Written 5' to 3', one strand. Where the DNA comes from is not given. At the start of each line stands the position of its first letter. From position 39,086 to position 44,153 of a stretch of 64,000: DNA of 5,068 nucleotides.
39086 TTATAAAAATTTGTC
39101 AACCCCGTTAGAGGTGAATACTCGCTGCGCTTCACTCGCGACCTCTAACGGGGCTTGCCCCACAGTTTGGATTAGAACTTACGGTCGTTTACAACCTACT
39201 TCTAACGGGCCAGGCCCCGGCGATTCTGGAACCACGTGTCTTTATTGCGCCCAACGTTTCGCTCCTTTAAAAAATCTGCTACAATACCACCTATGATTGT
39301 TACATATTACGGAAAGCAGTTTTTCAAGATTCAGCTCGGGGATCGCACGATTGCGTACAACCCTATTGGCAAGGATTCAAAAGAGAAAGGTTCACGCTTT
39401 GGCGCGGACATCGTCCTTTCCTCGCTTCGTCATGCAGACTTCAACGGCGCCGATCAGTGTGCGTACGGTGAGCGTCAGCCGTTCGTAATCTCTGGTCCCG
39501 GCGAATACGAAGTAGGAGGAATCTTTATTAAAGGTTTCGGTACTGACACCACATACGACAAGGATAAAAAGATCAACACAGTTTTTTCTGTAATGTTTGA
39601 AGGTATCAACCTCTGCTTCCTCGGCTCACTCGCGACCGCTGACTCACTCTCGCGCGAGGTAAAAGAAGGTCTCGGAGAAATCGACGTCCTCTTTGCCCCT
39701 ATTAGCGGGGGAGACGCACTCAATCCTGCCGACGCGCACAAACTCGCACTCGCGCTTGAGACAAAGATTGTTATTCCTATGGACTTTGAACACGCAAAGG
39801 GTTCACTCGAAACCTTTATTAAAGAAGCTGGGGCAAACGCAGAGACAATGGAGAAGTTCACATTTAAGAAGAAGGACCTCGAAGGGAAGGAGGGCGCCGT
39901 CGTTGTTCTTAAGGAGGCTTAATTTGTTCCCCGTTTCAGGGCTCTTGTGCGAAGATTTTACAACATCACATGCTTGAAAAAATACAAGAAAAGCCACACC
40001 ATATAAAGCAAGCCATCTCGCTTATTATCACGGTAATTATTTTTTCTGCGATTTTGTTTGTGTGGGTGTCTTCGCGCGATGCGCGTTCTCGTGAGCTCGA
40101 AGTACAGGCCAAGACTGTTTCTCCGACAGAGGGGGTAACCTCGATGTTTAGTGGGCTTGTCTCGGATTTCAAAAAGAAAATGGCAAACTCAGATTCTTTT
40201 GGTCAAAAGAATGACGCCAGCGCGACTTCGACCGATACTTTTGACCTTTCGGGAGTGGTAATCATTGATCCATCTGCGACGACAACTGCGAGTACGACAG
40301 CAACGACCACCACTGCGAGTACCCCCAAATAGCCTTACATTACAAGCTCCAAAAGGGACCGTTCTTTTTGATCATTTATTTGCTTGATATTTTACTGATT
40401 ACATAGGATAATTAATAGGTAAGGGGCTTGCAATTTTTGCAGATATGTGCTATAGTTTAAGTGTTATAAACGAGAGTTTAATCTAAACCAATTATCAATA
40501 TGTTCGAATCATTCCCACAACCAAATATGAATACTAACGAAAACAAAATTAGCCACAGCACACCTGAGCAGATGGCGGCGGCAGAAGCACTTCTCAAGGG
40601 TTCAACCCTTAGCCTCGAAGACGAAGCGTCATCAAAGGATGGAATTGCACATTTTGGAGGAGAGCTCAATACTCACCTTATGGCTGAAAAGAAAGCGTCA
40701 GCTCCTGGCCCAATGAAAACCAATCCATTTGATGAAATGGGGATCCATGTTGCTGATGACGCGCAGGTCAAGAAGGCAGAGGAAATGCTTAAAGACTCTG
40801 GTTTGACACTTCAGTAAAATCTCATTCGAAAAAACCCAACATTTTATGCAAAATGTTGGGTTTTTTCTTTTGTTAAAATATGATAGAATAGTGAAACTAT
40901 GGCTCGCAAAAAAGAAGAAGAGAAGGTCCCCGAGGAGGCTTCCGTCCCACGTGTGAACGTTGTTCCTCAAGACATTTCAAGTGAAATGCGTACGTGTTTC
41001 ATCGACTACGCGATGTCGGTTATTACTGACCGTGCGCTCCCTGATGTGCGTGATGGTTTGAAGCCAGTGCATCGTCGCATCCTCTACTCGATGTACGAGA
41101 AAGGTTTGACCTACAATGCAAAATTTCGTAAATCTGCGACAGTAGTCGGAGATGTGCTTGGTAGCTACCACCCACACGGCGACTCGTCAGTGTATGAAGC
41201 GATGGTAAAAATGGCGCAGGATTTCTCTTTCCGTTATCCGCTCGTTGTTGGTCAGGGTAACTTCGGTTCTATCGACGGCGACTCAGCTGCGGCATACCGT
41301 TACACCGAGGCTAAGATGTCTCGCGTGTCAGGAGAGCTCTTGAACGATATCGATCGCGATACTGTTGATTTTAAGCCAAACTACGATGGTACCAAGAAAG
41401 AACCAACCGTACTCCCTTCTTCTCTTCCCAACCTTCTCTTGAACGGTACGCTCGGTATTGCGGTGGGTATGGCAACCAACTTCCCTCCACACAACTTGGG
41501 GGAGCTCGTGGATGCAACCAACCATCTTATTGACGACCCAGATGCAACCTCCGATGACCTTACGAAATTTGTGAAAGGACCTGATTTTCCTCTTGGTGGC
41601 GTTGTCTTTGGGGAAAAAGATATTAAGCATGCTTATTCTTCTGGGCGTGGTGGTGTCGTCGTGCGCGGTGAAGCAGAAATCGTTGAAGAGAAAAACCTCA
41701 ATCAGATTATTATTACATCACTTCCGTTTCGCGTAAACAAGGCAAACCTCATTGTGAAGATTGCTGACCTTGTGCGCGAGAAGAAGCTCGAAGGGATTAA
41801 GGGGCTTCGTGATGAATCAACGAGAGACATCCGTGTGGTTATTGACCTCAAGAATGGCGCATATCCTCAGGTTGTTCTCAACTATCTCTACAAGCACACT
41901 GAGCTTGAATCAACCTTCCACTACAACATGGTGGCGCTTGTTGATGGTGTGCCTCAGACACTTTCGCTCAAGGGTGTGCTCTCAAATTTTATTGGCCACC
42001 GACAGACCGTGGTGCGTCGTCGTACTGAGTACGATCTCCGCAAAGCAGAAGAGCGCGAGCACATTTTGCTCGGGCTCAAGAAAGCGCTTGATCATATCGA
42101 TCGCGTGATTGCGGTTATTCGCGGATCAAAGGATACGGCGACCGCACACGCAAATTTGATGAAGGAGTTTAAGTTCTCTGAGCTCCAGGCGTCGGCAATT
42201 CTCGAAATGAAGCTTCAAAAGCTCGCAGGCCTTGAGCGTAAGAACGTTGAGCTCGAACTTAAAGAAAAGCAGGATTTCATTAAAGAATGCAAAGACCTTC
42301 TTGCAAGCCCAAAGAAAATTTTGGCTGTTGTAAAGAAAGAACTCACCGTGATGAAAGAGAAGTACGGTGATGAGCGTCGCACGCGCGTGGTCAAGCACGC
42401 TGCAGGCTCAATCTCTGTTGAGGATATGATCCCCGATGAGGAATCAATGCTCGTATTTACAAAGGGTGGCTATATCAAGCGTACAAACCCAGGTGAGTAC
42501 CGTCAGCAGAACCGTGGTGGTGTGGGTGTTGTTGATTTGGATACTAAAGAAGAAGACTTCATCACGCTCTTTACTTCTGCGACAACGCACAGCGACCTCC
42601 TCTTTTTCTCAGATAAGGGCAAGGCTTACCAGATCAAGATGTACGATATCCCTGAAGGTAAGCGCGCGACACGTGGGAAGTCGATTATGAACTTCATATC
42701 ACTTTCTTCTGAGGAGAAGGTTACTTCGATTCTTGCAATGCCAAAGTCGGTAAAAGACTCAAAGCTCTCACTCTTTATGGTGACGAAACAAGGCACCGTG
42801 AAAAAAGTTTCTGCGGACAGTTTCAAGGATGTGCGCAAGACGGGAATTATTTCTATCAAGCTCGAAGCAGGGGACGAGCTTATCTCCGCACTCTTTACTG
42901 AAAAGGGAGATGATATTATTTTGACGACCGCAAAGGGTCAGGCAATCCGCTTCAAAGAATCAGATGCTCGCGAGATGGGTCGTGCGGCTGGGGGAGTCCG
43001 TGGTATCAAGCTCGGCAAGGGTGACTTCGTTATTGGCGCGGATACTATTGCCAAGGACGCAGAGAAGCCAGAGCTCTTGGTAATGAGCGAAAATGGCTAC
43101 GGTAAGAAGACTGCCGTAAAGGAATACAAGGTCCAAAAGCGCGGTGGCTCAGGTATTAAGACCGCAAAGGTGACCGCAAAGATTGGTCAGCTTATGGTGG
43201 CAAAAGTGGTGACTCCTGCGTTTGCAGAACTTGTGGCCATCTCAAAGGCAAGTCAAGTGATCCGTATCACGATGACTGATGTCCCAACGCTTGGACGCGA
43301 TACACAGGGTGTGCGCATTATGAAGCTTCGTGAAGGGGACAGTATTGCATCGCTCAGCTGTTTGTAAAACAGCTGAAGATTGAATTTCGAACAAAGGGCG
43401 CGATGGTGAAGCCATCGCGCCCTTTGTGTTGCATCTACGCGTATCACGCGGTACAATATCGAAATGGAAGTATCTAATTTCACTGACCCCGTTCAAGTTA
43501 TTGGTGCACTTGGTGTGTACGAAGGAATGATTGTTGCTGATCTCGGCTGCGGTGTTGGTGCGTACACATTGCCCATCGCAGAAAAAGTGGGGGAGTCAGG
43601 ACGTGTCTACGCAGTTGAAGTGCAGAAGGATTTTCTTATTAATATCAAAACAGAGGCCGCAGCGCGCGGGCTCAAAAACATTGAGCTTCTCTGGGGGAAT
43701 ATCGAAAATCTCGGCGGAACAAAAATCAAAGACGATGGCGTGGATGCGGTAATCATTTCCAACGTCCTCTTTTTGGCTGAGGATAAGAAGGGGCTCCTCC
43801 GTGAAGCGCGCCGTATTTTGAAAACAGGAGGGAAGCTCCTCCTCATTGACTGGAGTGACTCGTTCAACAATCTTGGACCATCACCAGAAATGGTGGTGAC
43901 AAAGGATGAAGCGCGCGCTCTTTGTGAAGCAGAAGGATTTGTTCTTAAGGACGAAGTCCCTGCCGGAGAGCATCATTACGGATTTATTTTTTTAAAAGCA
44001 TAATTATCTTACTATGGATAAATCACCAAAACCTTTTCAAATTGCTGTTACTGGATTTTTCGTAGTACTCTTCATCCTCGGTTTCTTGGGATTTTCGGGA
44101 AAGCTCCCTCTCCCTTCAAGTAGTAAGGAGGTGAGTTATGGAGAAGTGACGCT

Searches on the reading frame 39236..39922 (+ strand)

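Call 93: search_protein_families(library=pfam, proteins=[window:39236-39922:+], max_evalue=0.001)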
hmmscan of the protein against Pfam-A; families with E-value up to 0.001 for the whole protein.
window:39236-39922:+ (228 aa): 1 family
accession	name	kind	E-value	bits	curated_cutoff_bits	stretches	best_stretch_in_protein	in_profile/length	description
PF13483.12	Lactamase_B_3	-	7.5e-25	88.2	24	1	22-182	2-159/160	Beta-lactamase superfamily domain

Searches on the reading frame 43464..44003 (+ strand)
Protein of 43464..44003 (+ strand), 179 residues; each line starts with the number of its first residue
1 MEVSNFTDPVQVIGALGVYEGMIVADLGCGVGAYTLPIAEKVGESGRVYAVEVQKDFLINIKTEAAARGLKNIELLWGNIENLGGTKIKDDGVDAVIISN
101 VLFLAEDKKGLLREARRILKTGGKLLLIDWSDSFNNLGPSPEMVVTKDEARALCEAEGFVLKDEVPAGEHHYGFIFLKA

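Call 9: search_protein_families(library=pfam, proteins=[window:43464-44003:+], max_evalue=0.001)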
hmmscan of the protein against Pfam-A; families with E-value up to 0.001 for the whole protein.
window:43464-44003:+ (179 aa): 11 families
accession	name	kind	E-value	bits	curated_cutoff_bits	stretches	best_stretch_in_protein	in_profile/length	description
PF13847.12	Methyltransf_31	-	1.1e-19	71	27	1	20-144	3-122/145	Methyltransferase domain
PF01209.24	Ubie_methyltran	-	3.3e-16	59.8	20.1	1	16-133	43-157/233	ubiE/COQ5 methyltransferase family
PF08241.18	Methyltransf_11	-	1.2e-15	58.4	21.2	1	26-126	2-94/95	Methyltransferase domain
PF13649.12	Methyltransf_25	-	2.2e-15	57.6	27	1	24-123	1-97/97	Methyltransferase domain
PF08242.18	Methyltransf_12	-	7e-12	46.4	30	1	26-125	2-98/98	Methyltransferase domain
PF05175.20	MTS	-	1.8e-07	31.4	23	1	24-128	35-139/170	Methyltransferase small domain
PF02390.23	Methyltransf_4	-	2.3e-05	24.4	24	1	22-93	3-73/173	Putative methyltransferase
PF05148.21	Methyltransf_8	-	8.2e-05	23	27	0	88-133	118-162/219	Hypothetical methyltransferase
PF01728.25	FtsJ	-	0.00016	22.1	24.1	1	20-83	21-78/181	FtsJ-like methyltransferase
PF13489.12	Methyltransf_23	-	0.00019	21.6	27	1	21-134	23-123/164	Methyltransferase domain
PF01135.25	PCMT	-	0.00072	19.8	20.3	0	15-78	68-131/210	Protein-L-isoaspartate(D-aspartate) O-methyltransferase (PCMT)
